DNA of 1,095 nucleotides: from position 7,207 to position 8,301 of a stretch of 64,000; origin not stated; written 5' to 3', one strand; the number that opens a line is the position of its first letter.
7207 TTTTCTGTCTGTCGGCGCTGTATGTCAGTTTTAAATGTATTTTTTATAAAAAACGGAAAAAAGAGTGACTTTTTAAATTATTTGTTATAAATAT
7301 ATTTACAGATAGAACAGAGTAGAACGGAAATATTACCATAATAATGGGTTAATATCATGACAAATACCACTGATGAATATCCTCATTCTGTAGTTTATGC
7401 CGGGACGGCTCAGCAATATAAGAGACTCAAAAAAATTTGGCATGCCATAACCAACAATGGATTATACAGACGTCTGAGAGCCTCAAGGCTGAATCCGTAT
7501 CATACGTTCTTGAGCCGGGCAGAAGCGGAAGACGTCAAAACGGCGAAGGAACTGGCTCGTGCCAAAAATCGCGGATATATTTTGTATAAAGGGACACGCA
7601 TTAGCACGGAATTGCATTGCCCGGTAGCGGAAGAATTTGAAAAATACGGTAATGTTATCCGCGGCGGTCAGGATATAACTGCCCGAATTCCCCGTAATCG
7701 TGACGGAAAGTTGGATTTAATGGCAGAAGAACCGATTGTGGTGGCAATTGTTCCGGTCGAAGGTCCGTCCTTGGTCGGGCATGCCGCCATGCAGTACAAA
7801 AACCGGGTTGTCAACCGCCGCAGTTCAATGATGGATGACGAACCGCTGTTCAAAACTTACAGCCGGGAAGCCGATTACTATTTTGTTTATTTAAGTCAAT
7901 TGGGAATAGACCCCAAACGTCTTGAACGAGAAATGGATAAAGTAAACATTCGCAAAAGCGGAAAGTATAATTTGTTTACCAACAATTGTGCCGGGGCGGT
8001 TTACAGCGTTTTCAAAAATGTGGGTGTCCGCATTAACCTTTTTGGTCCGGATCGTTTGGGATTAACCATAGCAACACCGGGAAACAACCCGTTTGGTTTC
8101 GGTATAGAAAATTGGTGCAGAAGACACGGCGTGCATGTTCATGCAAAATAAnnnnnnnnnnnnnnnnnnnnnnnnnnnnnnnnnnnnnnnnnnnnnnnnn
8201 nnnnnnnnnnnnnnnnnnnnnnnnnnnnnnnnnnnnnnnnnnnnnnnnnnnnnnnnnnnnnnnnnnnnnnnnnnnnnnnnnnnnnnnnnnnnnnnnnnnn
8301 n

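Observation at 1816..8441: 6.6 kb block of orphan genes inserted between tRNA-Trp and secE-nusG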

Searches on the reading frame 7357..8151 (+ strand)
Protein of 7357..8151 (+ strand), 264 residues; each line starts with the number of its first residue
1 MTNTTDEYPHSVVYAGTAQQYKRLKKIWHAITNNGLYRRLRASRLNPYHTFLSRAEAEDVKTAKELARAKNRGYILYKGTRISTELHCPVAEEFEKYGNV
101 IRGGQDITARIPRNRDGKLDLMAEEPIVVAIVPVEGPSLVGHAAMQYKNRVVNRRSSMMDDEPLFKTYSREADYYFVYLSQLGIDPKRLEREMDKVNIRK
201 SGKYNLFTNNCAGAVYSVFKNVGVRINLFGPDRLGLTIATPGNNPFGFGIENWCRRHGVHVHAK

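Call 4: search_protein_families(library=pfam, proteins=[window:7357-8151:+], max_evalue=1)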
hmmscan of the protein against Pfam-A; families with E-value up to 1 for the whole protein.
window:7357-8151:+ (264 aa): 3 families
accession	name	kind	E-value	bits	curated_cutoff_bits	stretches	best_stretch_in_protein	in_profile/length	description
PF13387.12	Lnb_N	-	0.011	15.8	22.2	1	199-228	128-157/175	Lnb N-terminal periplasmic domain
PF03459.23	TOBE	-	0.034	14.8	22.3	1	103-131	29-57/64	TOBE domain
PF14374.11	Ribos_L4_asso_C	-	0.17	12.4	27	1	24-64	37-75/77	60S ribosomal protein L4 C-terminal domain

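Call 5: search_protein_families(library=ncbifam, proteins=[window:7357-8151:+], max_evalue=1)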
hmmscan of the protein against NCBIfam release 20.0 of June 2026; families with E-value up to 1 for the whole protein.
window:7357-8151:+ (264 aa): 0 families

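Call 7: list_cluster_members(proteins=[window:7357-8151:+, window:6111-7121:-, window:5884-6102:-, window:5427-5777:+, window:4367-5425:+, window:4352-5425:+, window:3820-4245:+, window:2137-3483:+, window:1042-1581:-, window:436-933:-])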
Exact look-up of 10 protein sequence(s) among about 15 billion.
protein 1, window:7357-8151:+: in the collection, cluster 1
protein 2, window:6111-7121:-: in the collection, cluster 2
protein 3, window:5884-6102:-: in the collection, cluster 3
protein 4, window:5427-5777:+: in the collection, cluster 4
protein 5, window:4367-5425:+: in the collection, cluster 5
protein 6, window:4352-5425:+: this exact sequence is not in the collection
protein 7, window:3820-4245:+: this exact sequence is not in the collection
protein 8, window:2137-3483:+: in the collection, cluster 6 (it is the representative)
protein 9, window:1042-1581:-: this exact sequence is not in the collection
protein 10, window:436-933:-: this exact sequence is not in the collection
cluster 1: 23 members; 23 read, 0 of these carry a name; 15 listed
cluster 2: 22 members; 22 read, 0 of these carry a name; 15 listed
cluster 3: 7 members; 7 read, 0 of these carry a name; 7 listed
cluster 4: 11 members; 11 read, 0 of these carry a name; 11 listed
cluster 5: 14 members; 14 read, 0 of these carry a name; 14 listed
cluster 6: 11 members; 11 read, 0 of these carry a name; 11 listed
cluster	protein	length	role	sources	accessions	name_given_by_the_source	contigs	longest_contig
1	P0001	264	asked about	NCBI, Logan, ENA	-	-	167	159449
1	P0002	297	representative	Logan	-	-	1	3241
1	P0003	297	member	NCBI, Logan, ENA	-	-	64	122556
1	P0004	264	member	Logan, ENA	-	-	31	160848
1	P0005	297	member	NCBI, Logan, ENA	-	-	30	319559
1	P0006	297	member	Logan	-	-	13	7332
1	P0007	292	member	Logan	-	-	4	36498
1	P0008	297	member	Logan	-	-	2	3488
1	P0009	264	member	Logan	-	-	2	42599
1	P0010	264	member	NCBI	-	-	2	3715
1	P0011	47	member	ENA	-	-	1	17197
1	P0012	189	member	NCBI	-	-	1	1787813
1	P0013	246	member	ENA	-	-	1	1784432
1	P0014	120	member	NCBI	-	-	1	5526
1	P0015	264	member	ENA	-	-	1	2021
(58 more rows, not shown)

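Call 8: find_encoding_contigs(protein=window:7357-8151:+, flank=10000, max_places=8)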
Protein window:7357-8151:+ (264 aa): 24 contigs read that carry it; 3 places shown.
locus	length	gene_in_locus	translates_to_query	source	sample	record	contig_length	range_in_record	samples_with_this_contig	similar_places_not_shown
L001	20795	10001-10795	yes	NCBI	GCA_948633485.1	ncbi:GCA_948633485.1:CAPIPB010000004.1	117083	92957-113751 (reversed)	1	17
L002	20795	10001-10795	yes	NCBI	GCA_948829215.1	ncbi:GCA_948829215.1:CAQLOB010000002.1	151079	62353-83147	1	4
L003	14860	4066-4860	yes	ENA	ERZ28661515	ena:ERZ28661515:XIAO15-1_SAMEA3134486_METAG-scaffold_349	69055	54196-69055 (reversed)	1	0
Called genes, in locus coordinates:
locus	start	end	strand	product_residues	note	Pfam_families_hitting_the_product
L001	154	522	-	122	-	PF16320:Ribosomal_L12_N, PF00542:Ribosomal_L12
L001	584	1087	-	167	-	PF00466:Ribosomal_L10, PF27436:RL10_C (weak)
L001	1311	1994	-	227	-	PF00687:Ribosomal_L1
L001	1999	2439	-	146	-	PF03946:Ribosomal_L11_N, PF00298:Ribosomal_L11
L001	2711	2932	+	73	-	-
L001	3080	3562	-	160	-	PF01741:MscL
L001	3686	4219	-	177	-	PF02357:NusG, PF00467:KOW (weak)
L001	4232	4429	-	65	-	PF00584:SecE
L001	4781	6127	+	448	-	-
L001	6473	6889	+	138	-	-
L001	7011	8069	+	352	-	-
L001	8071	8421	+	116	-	-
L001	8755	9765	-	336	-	-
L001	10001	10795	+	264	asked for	-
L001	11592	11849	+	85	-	-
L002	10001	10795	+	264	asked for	-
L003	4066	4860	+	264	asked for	-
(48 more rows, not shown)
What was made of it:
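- Checked: All seven are also called as genes in independent public assemblies (calls 7, 8).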

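Call 21: find_encoding_contigs(protein=P0012, flank=10000, max_places=4)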
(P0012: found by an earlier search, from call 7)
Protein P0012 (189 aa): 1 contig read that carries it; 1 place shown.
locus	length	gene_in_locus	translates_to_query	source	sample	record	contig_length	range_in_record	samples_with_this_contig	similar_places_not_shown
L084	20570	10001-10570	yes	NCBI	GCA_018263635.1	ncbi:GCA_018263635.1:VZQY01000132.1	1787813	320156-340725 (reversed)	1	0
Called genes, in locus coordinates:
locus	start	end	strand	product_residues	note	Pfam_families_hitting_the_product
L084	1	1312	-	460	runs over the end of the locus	-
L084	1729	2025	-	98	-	PF16320:Ribosomal_L12_N (weak), PF00542:Ribosomal_L12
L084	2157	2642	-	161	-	PF00466:Ribosomal_L10, PF27436:RL10_C (weak)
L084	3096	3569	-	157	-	PF00687:Ribosomal_L1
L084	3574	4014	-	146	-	PF03946:Ribosomal_L11_N, PF00298:Ribosomal_L11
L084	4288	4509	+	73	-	-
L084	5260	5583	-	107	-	PF02357:NusG, PF00467:KOW (weak)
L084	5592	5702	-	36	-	-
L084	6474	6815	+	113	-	-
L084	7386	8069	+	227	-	-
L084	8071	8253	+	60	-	-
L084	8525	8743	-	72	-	-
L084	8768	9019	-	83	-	-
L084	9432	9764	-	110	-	-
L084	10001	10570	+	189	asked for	-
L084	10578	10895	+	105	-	-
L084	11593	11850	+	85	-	-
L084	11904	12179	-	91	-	PF03739:LptF_LptG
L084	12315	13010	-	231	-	PF03739:LptF_LptG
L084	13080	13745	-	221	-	PF00625:Guanylate_kin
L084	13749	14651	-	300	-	PF03755:YicC-like_N, PF08340:YicC-like_C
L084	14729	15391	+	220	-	PF00106:adh_short, PF08659:KR, PF02719:Polysacc_synt_2, PF13561:adh_short_C2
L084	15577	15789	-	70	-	-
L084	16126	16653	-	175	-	PF02559:CarD_TRCF_RID, PF21095:CarD_C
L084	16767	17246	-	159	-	PF00588:SpoU_methylase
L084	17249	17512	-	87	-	PF19302:DUF5915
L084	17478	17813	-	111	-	PF19302:DUF5915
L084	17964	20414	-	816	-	PF00133:tRNA-synt_1, PF09334:tRNA-synt_1g, PF08264:Anticodon_1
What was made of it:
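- Tried and rejected: The truncated genes on the 1.79 Mb contig L084 were rejected as evidence of decay, because nusG, lptG and ileS are also broken there, which points to an error-rich assembly (call 21).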

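Call 22: find_encoding_contigs(protein=P0003, flank=10000, max_places=6)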
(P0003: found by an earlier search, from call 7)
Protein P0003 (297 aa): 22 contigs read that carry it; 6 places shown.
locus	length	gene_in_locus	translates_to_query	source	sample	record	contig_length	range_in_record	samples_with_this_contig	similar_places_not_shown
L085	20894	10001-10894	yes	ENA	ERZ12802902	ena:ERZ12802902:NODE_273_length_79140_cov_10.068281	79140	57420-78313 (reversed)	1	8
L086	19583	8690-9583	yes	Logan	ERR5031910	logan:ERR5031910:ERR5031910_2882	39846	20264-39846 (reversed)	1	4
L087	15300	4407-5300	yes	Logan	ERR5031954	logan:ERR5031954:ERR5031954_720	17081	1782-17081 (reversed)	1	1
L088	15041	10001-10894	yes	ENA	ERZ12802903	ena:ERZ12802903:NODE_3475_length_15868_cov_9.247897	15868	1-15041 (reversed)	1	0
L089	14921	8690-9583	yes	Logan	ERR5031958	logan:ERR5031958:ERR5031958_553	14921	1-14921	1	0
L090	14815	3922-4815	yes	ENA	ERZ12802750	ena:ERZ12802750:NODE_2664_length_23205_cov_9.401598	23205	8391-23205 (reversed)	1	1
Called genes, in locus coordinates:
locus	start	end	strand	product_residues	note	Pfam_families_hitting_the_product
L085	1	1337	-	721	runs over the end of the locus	?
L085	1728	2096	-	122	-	PF16320:Ribosomal_L12_N, PF00542:Ribosomal_L12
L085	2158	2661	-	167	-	PF00466:Ribosomal_L10, PF27436:RL10_C (weak)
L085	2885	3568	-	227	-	PF00687:Ribosomal_L1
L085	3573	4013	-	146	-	PF03946:Ribosomal_L11_N, PF00298:Ribosomal_L11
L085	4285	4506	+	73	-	-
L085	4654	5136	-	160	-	PF01741:MscL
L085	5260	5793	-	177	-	PF02357:NusG, PF00467:KOW (weak)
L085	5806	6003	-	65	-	PF00584:SecE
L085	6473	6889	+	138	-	-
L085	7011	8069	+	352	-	-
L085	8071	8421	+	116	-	-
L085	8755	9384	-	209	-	-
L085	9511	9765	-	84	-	-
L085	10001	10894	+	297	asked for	-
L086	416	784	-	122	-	PF16320:Ribosomal_L12_N, PF00542:Ribosomal_L12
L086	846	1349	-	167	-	PF00466:Ribosomal_L10, PF27436:RL10_C (weak)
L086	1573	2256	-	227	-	PF00687:Ribosomal_L1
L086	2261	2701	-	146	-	PF03946:Ribosomal_L11_N, PF00298:Ribosomal_L11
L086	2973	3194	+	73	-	-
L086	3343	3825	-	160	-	PF01741:MscL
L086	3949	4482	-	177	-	PF02357:NusG, PF00467:KOW (weak)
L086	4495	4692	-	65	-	PF00584:SecE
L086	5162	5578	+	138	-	-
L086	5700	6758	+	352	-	-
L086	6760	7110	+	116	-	-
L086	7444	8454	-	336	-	-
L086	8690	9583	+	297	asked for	-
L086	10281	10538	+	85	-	-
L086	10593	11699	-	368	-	PF03739:LptF_LptG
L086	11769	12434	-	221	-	PF00625:Guanylate_kin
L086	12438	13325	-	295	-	PF03755:YicC-like_N, PF08340:YicC-like_C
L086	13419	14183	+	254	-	PF00106:adh_short, PF02719:Polysacc_synt_2, PF08659:KR, PF13561:adh_short_C2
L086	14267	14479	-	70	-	-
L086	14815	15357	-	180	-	PF02559:CarD_TRCF_RID, PF21095:CarD_C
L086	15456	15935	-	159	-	PF00588:SpoU_methylase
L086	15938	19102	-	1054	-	PF00133:tRNA-synt_1, PF09334:tRNA-synt_1g, PF08264:Anticodon_1, PF19302:DUF5915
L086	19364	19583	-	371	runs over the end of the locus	PF03702:AnmK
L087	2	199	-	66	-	?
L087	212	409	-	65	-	PF00584:SecE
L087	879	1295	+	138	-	-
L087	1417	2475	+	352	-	-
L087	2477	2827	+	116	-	-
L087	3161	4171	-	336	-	-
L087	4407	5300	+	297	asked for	-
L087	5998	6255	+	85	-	-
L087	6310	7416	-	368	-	PF03739:LptF_LptG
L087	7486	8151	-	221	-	PF00625:Guanylate_kin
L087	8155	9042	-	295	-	PF03755:YicC-like_N, PF08340:YicC-like_C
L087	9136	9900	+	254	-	PF00106:adh_short, PF02719:Polysacc_synt_2, PF08659:KR, PF13561:adh_short_C2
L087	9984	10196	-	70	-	-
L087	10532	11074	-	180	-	PF02559:CarD_TRCF_RID, PF21095:CarD_C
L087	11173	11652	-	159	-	PF00588:SpoU_methylase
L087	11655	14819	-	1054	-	PF00133:tRNA-synt_1, PF09334:tRNA-synt_1g, PF08264:Anticodon_1, PF19302:DUF5915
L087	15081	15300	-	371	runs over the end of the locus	PF03702:AnmK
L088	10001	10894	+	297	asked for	-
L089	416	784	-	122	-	PF16320:Ribosomal_L12_N, PF00542:Ribosomal_L12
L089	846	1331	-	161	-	PF00466:Ribosomal_L10, PF27436:RL10_C (weak)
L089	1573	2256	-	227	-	PF00687:Ribosomal_L1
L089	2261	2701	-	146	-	PF03946:Ribosomal_L11_N, PF00298:Ribosomal_L11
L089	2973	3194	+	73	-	-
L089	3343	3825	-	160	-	PF01741:MscL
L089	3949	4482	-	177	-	PF02357:NusG, PF00467:KOW (weak)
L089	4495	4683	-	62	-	PF00584:SecE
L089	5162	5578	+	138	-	-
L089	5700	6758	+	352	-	-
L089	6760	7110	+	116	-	-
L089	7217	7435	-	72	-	-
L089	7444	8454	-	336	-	-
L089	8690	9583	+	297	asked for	-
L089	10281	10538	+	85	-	-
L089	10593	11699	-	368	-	PF03739:LptF_LptG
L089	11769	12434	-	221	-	PF00625:Guanylate_kin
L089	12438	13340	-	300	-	PF03755:YicC-like_N, PF08340:YicC-like_C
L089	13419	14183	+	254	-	PF00106:adh_short, PF02719:Polysacc_synt_2, PF08659:KR, PF13561:adh_short_C2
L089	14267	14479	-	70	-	-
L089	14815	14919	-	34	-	?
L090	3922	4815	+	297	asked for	-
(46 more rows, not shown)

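Call 33: find_homologous_proteins(query=window:7357-8151:+, max_evalue=0.001)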
Query window:7357-8151:+ (264 aa): 60 proteins with E <= 0.001 among 437 candidates.
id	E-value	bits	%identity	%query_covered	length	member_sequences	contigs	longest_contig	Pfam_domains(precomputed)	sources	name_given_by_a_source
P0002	1.4e-169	580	94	100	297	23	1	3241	-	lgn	-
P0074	4.0e-109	382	60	100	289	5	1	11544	-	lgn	-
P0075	6.9e-104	365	59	99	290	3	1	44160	-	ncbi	-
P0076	1.1e-92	328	54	99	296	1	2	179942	-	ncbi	-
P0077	4.0e-92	327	61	91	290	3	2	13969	-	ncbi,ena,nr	ncbi:MAG: hypothetical protein IJW75_00350 [Alphaproteobacteria bacterium]|nr:hypothetical protein [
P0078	6.8e-92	326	61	92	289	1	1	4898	-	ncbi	-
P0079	5.7e-86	306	54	100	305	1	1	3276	-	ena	-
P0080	4.0e-81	290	53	99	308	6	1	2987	-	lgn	-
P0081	8.4e-80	286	53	99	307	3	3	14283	-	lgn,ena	-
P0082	3.7e-79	284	49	100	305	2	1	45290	-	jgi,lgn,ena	-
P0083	9.8e-78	279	49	100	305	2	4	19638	-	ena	-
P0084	7.8e-75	270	50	94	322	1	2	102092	-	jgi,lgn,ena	-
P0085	6.5e-73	264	49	94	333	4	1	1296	-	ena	-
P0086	8.7e-73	263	50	97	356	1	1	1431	-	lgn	-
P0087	1.6e-72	262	49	90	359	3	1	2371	-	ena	-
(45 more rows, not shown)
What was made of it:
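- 7357..8151 (+): o264: a permuted papain-like (NlpC/P60-LRAT-PPPDE type) His/Cys enzyme with no signal peptide. The window allele is cut short by a TAA at 8149-8151. More than 60 homologue clusters at 45-60% identity, all unnamed (call 33).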

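Call 37: find_encoding_contigs(protein=P0076, flank=8000, max_places=2)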
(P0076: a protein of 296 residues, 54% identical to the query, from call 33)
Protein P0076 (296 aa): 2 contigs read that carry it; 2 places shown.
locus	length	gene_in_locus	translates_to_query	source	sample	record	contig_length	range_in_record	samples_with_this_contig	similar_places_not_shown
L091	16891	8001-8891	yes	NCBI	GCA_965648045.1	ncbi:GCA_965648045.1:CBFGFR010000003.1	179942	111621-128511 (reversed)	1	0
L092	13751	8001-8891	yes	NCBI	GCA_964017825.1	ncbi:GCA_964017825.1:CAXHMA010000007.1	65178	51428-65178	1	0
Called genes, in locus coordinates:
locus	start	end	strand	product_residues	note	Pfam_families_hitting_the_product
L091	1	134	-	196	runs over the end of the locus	-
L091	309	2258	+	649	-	PF12796:Ank_2, PF13637:Ank_4 (faint), PF00023:Ank (faint), PF13606:Ank_3 (faint), PF12796:Ank_2, PF12796:Ank_2, PF13857:Ank_5 (weak), PF12796:Ank_2, +1 more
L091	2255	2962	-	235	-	PF00899:ThiF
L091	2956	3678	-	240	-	PF01026:TatD_DNase, PF04909:Amidohydro_2 (weak)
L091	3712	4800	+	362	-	PF01168:Ala_racemase_N, PF00842:Ala_racemase_C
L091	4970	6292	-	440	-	PF01225:Mur_ligase, PF08245:Mur_ligase_M, PF02875:Mur_ligase_C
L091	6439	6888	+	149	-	PF22811:Zn_ribbon_NrdR, PF03477:ATP-cone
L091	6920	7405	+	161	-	PF01029:NusB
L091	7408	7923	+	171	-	PF01327:Pep_deformylase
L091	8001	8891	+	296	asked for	-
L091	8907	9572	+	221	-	PF03483:B3_4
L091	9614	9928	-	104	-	-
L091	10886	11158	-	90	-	-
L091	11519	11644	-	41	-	-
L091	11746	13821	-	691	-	PF00009:GTP_EFTU, PF03144:GTP_EFTU_D2, PF22042:EF-G_D2, PF14492:EFG_III, PF03764:EFG_IV, PF00679:EFG_C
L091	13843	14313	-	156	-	PF00177:Ribosomal_S7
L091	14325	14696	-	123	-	PF00164:Ribosom_S12_S23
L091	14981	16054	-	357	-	-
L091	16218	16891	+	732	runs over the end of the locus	-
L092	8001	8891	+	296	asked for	-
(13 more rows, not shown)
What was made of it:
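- o264 homologues sit in ordinary core neighbourhoods in other species, for example between def and a B3_4 gene in L091 (call 37).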

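Call 45: predict_structure(alignment_id=A1)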
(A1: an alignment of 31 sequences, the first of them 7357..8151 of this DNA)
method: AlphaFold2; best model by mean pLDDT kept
length: 264 residues; sequences in the alignment: 31
mean_pLDDT: 85.6   pTM: 0.82
mean pLDDT of the five models: 85.6, 84.6, 84.3, 83.4, 80.6
residues with pLDDT >= 90: 121; 70-90: 117; 50-70: 21; < 50: 5
segments of 3 or more residues with pLDDT < 50: 1-5
pLDDT, mean of each block of 10 residues (from residue 1): 49 71 78 83 80 88 90 88 87 90 90 94 96 73 95 89 90 94 96 96 84 95 88 75 78 92 80
secondary structure, 60 per line:
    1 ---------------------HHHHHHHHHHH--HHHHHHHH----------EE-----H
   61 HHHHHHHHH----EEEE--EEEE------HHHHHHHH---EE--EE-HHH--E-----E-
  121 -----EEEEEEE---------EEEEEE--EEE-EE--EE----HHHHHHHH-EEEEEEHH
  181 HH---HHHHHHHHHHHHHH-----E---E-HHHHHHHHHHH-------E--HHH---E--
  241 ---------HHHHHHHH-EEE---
elements in order: H22-32 H35-42 H60-69 E74-77 E80-83 H90-97 E126-132 E142-147 E150-152 H164-171 E173-178 H179-182 H186-199 H211-221 H250-257 E259-261
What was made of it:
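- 7357..8151 (+): AF2 model pLDDT 85.6 (call 45).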

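Call 55: search_protein_families(library=phrogs, proteins=[window:7357-8151:+], max_evalue=0.01)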
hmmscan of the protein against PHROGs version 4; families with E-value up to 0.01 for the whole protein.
window:7357-8151:+ (264 aa): 0 families

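Call 56: search_protein_families(library=padloc, proteins=[window:7357-8151:+], max_evalue=0.01)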
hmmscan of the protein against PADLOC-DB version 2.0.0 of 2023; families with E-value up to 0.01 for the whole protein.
window:7357-8151:+ (264 aa): 0 families

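Call 71: find_encoding_contigs(protein=P0075, flank=9000, max_places=1)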
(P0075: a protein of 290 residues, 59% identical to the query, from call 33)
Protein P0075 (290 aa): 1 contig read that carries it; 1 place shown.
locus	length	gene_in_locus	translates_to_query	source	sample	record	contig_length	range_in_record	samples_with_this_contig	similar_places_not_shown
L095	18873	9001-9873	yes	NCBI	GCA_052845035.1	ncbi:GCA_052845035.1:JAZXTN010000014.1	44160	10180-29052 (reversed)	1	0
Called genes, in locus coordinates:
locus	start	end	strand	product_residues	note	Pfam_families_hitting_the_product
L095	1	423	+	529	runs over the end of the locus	PF02446:Glyco_hydro_77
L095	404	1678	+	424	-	PF00202:Aminotran_3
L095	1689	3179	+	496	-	PF04055:Radical_SAM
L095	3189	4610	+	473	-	-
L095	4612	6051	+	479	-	-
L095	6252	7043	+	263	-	-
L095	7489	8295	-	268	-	-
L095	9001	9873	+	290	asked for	-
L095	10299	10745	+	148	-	-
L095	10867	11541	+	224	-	-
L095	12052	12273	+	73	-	-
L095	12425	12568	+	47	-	-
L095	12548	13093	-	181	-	PF00300:His_Phos_1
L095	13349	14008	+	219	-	PF00702:Hydrolase, PF12710:HAD (faint), PF13419:HAD_2, PF13242:Hydrolase_like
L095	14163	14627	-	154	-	PF00293:NUDIX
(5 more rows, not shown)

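Call 77: search_dna_similar(query=window:7357-8151:+, collection=phages, mode=protein, max_rows=10, max_evalue=0.001)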
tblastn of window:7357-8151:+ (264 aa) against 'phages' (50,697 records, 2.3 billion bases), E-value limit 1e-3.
No match.
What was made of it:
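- Tried and rejected: A tblastn search of o264 against phage genomes found none (call 77).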

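Call 84: find_related_loci(query=A1, collection=viral_contigs, flank=6000)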
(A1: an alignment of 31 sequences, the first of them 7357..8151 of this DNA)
Query A1 (264 aa) in viral_contigs; peptide patterns used: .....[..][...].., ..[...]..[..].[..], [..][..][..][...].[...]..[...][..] (x = any residue, [..] = any of these).
60 stretches matched a pattern, but none encodes a relative of the query by tblastn (E <= 1e-3).

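Call 101: search_solved_structures(query=A1, max_evalue=1, show_alignments=1)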
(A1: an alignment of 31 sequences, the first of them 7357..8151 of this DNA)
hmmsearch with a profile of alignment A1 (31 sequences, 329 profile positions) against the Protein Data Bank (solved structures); distinct sequences matched with E-value up to 1: 1.
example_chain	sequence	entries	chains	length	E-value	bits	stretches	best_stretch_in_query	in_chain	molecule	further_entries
5zzj_A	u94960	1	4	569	0.44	12.9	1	17-71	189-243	Santalene synthase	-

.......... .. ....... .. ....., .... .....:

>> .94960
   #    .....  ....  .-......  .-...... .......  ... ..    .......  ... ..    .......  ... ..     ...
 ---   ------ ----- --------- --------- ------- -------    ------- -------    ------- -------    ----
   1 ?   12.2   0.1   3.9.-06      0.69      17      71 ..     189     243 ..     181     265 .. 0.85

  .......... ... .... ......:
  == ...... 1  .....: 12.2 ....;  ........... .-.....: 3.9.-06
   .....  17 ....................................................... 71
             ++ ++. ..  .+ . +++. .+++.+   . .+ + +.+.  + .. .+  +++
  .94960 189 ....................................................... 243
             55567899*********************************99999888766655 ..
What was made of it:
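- On Permuted NlpC/P60 / PPPDE / LRAT-type cysteine enzymes (o264): No PDB sequence match with the family profile (call 101).
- Closest known: Permuted papain-like NlpC/P60 superfamily. Different: There is no significant sequence match to any Pfam, NCBIfam or PDB family (calls 4, 5, 101).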
